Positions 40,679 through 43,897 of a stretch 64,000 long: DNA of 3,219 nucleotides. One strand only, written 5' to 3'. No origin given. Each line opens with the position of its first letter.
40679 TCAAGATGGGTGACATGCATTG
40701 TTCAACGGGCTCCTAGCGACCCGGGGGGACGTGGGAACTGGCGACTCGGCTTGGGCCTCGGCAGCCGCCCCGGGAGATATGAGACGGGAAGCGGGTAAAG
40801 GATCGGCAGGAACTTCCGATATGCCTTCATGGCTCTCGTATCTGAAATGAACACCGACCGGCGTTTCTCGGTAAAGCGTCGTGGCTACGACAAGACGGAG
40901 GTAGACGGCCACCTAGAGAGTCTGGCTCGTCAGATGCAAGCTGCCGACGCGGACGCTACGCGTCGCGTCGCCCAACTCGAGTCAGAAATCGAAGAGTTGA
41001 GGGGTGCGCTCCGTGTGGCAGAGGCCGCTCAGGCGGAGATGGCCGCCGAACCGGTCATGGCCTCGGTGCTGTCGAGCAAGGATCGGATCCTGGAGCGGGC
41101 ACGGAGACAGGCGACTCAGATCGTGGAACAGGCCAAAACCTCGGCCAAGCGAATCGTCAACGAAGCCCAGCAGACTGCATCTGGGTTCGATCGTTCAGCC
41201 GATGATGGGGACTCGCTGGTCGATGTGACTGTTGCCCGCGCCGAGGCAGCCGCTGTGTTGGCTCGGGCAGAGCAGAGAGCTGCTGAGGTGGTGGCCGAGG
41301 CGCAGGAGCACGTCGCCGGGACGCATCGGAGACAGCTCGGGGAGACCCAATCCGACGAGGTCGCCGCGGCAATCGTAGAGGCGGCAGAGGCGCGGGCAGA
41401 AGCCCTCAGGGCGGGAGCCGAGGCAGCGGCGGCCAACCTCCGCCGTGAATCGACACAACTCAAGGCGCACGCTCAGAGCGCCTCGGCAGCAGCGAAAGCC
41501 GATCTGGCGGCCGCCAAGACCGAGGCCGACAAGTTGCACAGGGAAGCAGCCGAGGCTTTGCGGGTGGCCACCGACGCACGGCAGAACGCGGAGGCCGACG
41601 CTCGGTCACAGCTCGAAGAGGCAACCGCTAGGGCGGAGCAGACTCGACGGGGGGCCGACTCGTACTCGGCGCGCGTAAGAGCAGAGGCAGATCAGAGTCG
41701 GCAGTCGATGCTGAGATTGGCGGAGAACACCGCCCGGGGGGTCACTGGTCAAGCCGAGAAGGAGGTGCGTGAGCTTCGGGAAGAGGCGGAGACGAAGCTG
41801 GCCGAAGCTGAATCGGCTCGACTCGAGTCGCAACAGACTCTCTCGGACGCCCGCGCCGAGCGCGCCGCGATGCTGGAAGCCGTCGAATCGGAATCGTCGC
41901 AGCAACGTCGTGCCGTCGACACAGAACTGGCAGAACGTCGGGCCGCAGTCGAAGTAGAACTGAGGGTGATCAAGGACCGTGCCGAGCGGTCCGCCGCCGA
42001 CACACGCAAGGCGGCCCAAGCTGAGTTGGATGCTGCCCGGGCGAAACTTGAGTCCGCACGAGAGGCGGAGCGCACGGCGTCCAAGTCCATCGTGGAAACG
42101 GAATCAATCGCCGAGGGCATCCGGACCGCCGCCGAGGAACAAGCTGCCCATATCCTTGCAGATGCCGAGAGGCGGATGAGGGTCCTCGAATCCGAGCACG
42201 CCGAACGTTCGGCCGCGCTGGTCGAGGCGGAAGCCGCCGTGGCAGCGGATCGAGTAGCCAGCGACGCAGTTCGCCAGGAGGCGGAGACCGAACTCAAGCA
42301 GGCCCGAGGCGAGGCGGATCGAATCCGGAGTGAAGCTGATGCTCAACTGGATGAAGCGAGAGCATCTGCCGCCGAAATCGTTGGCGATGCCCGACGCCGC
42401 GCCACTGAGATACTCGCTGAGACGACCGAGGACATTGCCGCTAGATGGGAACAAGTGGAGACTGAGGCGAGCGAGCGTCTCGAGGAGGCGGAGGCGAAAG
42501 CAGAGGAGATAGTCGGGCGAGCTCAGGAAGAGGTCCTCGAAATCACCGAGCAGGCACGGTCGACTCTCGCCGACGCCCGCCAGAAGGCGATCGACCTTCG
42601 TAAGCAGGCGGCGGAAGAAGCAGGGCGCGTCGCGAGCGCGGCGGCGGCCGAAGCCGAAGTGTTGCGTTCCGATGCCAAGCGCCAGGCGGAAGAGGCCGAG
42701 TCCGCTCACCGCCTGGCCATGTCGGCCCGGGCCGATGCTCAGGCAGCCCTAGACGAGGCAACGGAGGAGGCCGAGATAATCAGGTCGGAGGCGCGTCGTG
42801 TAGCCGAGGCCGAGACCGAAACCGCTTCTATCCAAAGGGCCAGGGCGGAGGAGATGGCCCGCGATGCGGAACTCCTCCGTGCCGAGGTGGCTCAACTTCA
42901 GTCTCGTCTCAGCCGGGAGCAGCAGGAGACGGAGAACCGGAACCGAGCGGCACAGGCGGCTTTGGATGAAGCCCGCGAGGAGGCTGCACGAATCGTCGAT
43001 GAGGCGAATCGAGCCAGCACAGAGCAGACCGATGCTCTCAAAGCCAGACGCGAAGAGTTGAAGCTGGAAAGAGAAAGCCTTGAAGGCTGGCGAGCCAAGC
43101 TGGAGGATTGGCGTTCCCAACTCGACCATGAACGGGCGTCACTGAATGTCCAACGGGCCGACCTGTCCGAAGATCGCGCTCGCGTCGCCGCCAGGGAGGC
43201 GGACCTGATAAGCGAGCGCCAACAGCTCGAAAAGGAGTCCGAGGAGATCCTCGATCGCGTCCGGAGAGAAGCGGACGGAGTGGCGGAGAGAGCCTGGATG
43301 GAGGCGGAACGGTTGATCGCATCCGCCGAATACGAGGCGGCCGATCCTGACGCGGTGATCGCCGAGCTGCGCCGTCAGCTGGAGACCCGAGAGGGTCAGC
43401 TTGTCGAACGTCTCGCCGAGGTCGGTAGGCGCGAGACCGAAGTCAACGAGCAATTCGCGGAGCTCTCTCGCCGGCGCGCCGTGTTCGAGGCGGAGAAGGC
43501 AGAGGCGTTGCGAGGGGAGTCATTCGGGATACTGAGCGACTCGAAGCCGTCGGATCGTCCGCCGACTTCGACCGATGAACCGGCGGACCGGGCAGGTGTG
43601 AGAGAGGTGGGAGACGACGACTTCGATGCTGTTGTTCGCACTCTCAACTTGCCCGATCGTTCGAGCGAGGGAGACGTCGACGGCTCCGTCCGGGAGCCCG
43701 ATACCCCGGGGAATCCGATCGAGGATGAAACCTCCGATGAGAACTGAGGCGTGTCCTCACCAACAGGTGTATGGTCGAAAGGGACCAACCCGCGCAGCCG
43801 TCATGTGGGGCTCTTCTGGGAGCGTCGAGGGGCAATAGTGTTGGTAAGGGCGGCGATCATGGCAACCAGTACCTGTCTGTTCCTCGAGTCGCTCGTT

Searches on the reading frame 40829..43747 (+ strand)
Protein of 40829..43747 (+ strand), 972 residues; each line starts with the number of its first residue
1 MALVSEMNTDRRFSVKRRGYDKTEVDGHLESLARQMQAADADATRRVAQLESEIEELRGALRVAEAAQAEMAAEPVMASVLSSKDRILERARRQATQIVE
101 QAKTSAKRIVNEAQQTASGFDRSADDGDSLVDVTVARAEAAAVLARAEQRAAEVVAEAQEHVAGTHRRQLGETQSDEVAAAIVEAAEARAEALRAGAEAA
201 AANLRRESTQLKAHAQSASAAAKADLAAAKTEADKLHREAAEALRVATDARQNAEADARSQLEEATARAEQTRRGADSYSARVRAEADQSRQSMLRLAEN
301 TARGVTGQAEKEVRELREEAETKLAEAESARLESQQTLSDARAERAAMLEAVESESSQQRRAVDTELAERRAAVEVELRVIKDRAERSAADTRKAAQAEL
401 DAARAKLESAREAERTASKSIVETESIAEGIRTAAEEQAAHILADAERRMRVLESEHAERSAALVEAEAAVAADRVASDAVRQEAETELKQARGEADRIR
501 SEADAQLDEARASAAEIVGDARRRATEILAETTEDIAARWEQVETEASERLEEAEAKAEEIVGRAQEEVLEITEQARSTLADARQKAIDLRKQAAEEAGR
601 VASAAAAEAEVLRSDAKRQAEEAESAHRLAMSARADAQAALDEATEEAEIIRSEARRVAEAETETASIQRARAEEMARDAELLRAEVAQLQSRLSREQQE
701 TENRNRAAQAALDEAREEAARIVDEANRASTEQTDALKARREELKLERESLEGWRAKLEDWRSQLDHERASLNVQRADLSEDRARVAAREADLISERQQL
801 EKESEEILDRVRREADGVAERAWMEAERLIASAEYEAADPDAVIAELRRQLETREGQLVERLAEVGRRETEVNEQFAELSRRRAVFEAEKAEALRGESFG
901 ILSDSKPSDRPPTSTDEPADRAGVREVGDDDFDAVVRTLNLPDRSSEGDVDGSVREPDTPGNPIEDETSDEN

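Call 10: search_protein_families(library=pfam, proteins=[window:40829-43747:+], max_evalue=0.01)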
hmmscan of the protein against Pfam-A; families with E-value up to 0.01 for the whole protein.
window:40829-43747:+ (972 aa): 2 families
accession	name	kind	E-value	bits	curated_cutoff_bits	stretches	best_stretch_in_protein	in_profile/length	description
PF05103.18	DivIVA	-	6.2e-09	36.4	28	1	10-118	8-110/131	DivIVA protein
PF10186.14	ATG14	-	0.0071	15.9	33.2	1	704-853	27-172/347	Vacuolar sorting 38 and autophagy-related subunit 14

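Call 54: search_protein_families(library=ncbifam, proteins=[window:40829-43747:+], max_evalue=0.01)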
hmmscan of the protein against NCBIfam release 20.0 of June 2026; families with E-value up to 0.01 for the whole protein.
window:40829-43747:+ (972 aa): 5 families
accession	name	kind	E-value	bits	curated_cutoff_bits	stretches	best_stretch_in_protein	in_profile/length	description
NF050102.1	DivIVA_Wag31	equivalog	1.5e-05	25.1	260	2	15-209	18-199/256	DivIVA-like cell division protein Wag31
TIGR03544.1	DivI1A_domain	domain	0.0001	21.9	22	1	11-36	9-34/34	DivIVA domain-containing protein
NF002170.0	PRK01005.1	equivalog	0.0022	17.8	280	1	87-124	21-58/208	V-type ATP synthase subunit E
NF010725.0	PRK14127.1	equivalog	0.0031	17.9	91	1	10-69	15-77/111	cell division regulator GpsB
NF002424.0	PRK01558.1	equivalog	0.0099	15.4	241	1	86-125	26-65/203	V-type ATP synthase subunit E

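Call 55: search_protein_families(library=padloc, proteins=[window:40829-43747:+], max_evalue=0.01)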
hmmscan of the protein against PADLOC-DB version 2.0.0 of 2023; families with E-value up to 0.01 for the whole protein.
window:40829-43747:+ (972 aa): 0 families
